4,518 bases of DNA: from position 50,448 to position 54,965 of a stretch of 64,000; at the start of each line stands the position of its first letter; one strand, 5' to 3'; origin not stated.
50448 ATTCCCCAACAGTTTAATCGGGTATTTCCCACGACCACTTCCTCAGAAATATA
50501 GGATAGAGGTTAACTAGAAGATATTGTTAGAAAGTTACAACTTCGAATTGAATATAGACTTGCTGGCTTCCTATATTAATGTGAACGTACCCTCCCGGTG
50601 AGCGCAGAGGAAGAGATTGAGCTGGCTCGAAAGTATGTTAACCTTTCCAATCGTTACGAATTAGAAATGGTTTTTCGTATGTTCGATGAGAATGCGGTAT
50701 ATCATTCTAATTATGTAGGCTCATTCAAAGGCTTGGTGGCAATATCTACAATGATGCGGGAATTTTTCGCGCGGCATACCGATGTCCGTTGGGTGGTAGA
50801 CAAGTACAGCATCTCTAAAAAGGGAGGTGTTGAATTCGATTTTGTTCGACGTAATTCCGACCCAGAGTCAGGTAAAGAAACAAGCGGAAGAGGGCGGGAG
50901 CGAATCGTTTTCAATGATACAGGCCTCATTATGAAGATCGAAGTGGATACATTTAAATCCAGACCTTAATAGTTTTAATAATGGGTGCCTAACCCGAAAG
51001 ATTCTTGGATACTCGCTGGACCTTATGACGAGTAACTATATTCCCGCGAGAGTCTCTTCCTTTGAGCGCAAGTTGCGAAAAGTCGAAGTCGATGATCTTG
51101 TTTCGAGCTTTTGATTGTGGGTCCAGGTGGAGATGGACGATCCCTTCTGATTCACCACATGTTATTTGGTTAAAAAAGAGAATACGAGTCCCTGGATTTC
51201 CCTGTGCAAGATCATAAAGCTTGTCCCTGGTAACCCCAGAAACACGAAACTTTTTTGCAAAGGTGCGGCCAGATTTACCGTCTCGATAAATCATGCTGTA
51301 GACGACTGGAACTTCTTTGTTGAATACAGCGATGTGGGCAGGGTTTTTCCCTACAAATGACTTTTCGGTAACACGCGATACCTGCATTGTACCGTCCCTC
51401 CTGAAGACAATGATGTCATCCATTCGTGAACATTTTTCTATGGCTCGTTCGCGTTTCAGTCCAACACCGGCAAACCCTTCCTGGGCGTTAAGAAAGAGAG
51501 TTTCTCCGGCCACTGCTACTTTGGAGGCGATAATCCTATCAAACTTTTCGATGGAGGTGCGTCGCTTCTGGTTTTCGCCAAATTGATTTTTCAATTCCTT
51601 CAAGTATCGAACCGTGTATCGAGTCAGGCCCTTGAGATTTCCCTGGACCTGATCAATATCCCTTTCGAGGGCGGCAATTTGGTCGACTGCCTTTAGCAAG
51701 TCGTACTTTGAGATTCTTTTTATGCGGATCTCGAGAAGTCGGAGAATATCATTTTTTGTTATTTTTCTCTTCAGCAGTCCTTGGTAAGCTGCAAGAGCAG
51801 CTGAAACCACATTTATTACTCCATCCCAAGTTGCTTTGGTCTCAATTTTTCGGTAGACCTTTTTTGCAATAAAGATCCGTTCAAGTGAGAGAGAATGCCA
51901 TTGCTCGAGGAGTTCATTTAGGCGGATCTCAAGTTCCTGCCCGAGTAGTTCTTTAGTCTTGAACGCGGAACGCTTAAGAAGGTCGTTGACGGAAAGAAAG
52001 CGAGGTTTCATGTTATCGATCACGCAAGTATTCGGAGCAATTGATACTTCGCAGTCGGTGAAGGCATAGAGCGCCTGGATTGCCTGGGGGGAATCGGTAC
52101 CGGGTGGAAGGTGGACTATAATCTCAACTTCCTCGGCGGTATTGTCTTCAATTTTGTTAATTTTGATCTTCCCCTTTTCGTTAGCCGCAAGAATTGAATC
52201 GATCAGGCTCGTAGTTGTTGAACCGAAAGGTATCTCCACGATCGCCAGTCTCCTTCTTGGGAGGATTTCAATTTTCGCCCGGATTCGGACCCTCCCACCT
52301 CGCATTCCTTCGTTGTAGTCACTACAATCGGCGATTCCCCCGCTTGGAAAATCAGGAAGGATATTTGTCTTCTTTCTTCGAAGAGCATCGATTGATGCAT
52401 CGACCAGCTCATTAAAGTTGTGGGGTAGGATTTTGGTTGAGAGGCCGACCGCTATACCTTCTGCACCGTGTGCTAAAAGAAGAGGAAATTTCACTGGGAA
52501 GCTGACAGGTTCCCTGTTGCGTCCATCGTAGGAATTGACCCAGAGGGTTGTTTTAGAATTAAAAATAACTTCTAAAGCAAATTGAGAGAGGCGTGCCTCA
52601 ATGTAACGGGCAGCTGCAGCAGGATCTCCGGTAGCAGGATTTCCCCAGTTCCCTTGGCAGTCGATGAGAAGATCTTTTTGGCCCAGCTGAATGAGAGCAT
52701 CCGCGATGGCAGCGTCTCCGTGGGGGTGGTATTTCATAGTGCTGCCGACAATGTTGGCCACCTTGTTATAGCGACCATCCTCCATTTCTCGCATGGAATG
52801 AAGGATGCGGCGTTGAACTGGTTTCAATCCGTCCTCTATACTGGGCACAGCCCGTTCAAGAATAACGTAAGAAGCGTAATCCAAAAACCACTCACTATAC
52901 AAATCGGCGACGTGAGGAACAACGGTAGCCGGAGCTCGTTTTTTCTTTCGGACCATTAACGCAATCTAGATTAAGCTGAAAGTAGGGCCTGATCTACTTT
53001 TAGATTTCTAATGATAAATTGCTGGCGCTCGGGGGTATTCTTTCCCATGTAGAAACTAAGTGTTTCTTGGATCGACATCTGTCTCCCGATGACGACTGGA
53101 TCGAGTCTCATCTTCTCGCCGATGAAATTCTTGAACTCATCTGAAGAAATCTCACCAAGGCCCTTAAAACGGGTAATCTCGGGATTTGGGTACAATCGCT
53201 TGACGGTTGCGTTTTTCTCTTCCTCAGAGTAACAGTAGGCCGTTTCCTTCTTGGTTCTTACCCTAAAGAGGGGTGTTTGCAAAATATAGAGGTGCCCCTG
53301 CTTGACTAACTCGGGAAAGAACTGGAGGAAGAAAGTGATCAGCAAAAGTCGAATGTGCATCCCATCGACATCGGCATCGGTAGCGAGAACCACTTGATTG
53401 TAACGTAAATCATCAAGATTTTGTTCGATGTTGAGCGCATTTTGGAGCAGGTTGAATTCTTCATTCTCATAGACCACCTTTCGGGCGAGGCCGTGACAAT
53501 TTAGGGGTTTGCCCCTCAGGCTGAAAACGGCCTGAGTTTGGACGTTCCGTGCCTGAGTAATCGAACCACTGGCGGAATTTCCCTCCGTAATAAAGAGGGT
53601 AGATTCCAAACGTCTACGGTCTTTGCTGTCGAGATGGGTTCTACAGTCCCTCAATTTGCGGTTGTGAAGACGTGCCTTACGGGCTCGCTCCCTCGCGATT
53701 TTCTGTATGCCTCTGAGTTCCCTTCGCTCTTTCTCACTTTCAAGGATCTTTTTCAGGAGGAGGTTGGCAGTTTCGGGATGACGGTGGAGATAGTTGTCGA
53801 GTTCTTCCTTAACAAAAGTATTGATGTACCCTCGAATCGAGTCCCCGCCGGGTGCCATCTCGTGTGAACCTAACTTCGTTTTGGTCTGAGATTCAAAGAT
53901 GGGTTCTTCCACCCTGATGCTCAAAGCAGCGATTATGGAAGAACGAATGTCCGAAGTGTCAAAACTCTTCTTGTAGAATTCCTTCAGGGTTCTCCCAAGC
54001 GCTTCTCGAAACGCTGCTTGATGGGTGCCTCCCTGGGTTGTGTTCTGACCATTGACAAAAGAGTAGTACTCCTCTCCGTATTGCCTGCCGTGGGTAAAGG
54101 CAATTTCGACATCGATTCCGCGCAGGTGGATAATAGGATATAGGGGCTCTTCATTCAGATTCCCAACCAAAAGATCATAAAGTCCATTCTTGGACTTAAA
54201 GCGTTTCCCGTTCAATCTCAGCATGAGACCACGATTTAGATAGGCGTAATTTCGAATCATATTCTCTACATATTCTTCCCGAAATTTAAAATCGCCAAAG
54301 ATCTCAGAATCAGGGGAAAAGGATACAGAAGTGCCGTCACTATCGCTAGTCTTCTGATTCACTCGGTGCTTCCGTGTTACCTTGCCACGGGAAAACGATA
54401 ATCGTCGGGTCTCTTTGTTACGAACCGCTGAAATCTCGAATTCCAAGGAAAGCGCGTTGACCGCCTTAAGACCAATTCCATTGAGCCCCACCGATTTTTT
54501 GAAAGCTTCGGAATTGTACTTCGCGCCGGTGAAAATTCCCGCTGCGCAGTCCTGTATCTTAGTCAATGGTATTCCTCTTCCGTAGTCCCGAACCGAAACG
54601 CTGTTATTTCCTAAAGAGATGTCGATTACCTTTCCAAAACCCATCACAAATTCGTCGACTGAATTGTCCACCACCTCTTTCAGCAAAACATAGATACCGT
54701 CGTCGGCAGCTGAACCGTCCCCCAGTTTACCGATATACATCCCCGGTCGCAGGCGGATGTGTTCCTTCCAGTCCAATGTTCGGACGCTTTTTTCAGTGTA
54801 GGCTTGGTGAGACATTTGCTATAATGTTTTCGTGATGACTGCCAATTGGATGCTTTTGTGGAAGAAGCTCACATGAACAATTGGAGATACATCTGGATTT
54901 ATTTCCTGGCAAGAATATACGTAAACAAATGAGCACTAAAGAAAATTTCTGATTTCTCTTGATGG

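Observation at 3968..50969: About 47 kb of apparently cytoplasmic catabolic genes built from four expanded enzyme families, with one transporter and no regulator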

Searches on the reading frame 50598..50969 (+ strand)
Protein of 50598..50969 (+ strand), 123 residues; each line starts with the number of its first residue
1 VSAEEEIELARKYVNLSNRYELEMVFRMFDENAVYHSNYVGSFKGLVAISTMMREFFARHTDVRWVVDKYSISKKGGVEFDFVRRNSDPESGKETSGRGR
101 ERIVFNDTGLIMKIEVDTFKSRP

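Call 8: search_protein_families(library=pfam, proteins=[window:50598-50969:+], max_evalue=0.01)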
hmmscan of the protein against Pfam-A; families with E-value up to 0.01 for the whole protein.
window:50598-50969:+ (123 aa): 1 family
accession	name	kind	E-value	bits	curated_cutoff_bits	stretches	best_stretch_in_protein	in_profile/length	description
PF12680.13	SnoaL_2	-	6.6e-08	33.5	27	1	10-111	1-99/102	SnoaL-like domain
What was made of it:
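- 50598..50969 (+): g43, SnoaL_2 (NTF2-like) small protein. PF12680 (call 8)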

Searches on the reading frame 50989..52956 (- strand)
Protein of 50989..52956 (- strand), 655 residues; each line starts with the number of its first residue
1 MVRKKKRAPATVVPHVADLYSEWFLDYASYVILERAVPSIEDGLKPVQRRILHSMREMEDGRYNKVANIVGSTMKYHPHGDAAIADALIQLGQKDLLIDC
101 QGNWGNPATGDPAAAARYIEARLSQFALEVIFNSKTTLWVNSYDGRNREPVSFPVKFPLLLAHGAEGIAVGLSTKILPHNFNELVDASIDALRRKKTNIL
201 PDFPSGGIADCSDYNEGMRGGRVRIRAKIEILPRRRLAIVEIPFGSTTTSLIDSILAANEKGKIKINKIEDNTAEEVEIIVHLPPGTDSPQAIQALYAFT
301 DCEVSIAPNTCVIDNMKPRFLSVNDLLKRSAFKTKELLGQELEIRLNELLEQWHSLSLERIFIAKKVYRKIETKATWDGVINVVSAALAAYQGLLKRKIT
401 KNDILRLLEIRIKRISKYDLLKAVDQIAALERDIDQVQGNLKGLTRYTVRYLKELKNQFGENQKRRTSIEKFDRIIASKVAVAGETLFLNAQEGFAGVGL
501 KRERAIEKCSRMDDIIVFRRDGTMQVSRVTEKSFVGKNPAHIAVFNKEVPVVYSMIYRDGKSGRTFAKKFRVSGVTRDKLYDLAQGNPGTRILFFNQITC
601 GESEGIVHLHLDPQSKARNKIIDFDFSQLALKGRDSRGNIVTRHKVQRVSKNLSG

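Call 8: search_protein_families(library=pfam, proteins=[window:50989-52956:-], max_evalue=0.01)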
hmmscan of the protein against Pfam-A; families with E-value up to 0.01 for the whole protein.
window:50989-52956:- (655 aa): 1 family
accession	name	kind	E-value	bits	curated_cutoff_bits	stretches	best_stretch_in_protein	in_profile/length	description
PF00521.26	DNA_topoisoIV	-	4.8e-104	349.1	31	1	35-443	1-419/432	DNA gyrase/topoisomerase IV, subunit A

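Call 9: find_encoding_contigs(protein=window:50989-52956:-, flank=10000, max_places=6)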
Protein window:50989-52956:- (655 aa): 3 contigs read that carry it; 2 places shown.
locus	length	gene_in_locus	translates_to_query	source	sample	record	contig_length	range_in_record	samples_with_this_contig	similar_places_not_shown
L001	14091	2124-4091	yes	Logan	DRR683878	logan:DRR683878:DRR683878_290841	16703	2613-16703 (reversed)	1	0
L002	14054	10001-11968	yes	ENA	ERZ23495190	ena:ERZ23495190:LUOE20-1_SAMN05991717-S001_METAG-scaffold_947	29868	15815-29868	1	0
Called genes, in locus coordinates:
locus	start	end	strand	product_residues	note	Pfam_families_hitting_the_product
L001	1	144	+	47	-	?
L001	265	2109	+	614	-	PF02518:HATPase_c, PF00204:DNA_gyraseB, PF01751:Toprim, PF00986:DNA_gyraseB_C (weak)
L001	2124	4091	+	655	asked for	PF00521:DNA_topoisoIV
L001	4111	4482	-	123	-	PF12680:SnoaL_2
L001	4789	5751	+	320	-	PF05721:PhyH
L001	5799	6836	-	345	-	PF00389:2-Hacid_dh (weak), PF02826:2-Hacid_dh_C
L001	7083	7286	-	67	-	-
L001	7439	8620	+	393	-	PF02746:MR_MLE_N (weak), PF13378:MR_MLE_C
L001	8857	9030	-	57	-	-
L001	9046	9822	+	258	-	-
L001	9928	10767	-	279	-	PF05721:PhyH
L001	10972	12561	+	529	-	-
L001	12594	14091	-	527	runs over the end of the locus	PF20254:DMFA2_C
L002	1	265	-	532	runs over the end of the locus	PF00389:2-Hacid_dh, PF02826:2-Hacid_dh_C, PF19304:PGDH_inter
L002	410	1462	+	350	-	PF00266:Aminotran_5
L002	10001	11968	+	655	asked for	PF00521:DNA_topoisoIV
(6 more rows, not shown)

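Call 11: find_related_loci(query=window:50989-52956:-, collection=genome_contigs, flank=10000)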
Query window:50989-52956:- (655 aa) in genome_contigs; peptide patterns used: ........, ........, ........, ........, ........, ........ (x = any residue, [..] = any of these).
600 stretches matched a pattern (row limit reached: there are more); 587 encode a relative of the query (tblastn E <= 1e-3); the best 80 are kept; 80 distinct loci.
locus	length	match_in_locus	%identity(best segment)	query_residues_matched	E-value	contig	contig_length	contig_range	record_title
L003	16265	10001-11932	62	15-649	0e+0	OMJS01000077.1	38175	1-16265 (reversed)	Opitutales bacterium isolate AM_1811 genome assembly, contig: k99_657469, whole genome shotgun sequence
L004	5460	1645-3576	60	15-649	0e+0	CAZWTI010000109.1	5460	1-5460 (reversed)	MAG TPA_asm: uncultured Puniceicoccaceae bacterium isolate SRP092796_co2_577 genome assembly, contig: k141_2400330, whol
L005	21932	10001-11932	62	15-649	0e+0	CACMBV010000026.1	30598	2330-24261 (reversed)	MAG: uncultured Verrucomicrobia bacterium isolate AG-891-C06 genome assembly, contig: AG-891-C06_NODE_26, whole genome s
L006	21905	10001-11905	60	16-650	0e+0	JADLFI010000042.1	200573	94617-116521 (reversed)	MAG: Bacteroidia bacterium isolate SJ364 c_000001255178, whole genome shotgun sequence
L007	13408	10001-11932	62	15-649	0e+0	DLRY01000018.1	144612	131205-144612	MAG TPA_asm: Opitutia bacterium UBA7876 UBA7876_contig_1209, whole genome shotgun sequence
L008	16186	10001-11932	61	15-649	0e+0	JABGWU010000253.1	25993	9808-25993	MAG: Opitutia bacterium isolate SI034_bin59 k141_1827931, whole genome shotgun sequence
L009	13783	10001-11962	60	5-649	0e+0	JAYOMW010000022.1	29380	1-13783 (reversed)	MAG: Opitutia bacterium isolate 139570_S171_metabat_bins_sspec.tsv.063_sub NODE_1324_length_29380_cov_9.348235, whole ge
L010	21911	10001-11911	59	15-649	0e+0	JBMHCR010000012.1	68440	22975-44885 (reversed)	MAG: Lentimonas sp. isolate xHP1_bin.575 c_000000000012, whole genome shotgun sequence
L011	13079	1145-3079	60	8-649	0e+0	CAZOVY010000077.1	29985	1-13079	MAG TPA_asm: uncultured Brevifollis sp. isolate binchicken_co186_323 genome assembly, contig: NODE_1640_length_29985_cov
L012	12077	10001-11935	61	8-649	0e+0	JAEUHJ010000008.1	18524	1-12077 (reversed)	MAG: Verrucomicrobiaceae bacterium isolate new MAG-14 k141_3822606, whole genome shotgun sequence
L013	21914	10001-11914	60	16-649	0e+0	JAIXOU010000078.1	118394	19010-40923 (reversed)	MAG: Verrucomicrobiaceae bacterium isolate C1_MAG_00039 C1_MAG_00039_000000000117, whole genome shotgun sequence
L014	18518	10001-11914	59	15-649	0e+0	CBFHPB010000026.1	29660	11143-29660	MAG: Coraliomargaritaceae bacterium isolate AGTU_61C_bin_8_permissive genome assembly, contig: AGTU_61C_bin_8_permissive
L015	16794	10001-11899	58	19-649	0e+0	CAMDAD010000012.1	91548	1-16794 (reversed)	MAG: Akkermansia muciniphila isolate ME-21oct19-55 genome assembly, contig: ME-21oct19-C283, whole genome shotgun sequen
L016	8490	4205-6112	59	16-649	0e+0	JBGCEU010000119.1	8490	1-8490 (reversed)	MAG: Akkermansiaceae bacterium isolate SGMAG-39 contig119, whole genome shotgun sequence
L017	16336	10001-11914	59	16-649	0e+0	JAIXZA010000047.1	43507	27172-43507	MAG: Verrucomicrobiaceae bacterium isolate D8_MAG_00034 pond_D8_MAG_00034_000000000144, whole genome shotgun sequence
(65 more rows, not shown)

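Call 13: list_cluster_members(proteins=[window:50989-52956:-, window:52971-54815:-, window:38394-39398:-, window:28195-28959:-, window:11742-12839:+, window:42534-44123:-, window:37077-38183:-, window:40918-42501:+])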
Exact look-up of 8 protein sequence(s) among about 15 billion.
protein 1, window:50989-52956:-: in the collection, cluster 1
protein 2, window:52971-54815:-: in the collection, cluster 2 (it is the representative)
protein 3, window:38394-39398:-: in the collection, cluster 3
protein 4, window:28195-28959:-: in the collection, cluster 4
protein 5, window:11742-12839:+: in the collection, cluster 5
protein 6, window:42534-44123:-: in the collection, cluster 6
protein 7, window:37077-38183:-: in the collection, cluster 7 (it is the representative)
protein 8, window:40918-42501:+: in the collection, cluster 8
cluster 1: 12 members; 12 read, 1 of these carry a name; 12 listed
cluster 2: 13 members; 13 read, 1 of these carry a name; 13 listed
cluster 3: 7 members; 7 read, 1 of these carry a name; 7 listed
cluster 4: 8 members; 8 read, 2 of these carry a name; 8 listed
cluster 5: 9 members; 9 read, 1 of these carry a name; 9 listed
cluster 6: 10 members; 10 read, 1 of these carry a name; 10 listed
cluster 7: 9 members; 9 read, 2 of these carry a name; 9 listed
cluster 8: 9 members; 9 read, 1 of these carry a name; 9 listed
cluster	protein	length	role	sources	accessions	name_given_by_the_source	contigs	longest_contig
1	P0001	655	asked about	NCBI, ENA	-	-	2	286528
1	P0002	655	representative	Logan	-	-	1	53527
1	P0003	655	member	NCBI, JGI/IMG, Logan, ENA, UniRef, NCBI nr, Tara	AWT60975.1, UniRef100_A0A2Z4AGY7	MAG: DNA gyrase subunit A [Candidatus Moanabacter tarae] | DNA gyrase subunit A n=1 Tax=Candidatus Moanibacter tarae TaxID=2200854 ... | strand:- start:7792 stop:9759 length:1968 start_codon:yes stop_codon:yes ...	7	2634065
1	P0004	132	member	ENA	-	-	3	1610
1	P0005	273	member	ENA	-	-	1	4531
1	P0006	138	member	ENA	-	-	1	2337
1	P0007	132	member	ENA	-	-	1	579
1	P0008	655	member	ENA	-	-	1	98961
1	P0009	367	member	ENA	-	-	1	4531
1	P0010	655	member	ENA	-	-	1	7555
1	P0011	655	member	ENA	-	-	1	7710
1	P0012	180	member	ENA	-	-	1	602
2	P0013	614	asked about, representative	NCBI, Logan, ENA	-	-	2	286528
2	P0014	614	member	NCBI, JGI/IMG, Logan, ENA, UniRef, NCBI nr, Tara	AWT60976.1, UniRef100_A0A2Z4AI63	MAG: DNA gyrase subunit B [Candidatus Moanabacter tarae] | DNA topoisomerase (ATP-hydrolyzing) n=1 Tax=Candidatus Moanibacter tarae TaxID=2200854 ... | strand:- start:9774 stop:11618 length:1845 start_codon:yes stop_codon:yes ...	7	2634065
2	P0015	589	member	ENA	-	-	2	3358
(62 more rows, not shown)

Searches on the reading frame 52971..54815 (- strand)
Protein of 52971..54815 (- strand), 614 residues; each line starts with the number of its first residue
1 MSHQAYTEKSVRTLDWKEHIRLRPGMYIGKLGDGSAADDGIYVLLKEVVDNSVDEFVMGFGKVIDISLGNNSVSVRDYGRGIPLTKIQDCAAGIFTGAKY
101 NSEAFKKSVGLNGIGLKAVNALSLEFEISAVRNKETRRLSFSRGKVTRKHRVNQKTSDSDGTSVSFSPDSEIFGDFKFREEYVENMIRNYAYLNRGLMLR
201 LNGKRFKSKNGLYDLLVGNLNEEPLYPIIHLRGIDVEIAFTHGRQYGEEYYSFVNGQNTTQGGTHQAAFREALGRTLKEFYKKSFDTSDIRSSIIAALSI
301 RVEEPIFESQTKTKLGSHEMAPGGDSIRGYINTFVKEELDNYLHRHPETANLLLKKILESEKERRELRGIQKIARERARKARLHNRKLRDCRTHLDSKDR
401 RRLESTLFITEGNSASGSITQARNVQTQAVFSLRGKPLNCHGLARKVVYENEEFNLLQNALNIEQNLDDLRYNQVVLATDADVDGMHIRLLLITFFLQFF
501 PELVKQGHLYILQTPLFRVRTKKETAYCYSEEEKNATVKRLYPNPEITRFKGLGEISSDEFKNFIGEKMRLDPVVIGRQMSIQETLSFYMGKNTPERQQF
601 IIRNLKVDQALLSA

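Call 8: search_protein_families(library=pfam, proteins=[window:52971-54815:-], max_evalue=0.01)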
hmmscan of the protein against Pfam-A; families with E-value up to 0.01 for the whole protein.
window:52971-54815:- (614 aa): 5 families
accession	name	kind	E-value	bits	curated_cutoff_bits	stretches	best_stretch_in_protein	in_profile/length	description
PF00204.31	DNA_gyraseB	-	2.9e-31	108.7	27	1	230-368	26-168/173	DNA gyrase B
PF01751.28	Toprim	-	2.6e-15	56.8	23.1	1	406-512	1-94/96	Toprim domain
PF02518.31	HATPase_c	-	5.7e-09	36.8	26.4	1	39-168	4-107/111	Histidine kinase-, DNA gyrase B-, and HSP90-like ATPase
PF00986.26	DNA_gyraseB_C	-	5.1e-06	27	29.8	1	545-601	4-62/63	DNA gyrase B subunit, carboxyl terminus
PF13589.12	HATPase_c_3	-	0.0003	21.2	25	1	45-156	7-118/137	Histidine kinase-, DNA gyrase B-, and HSP90-like ATPase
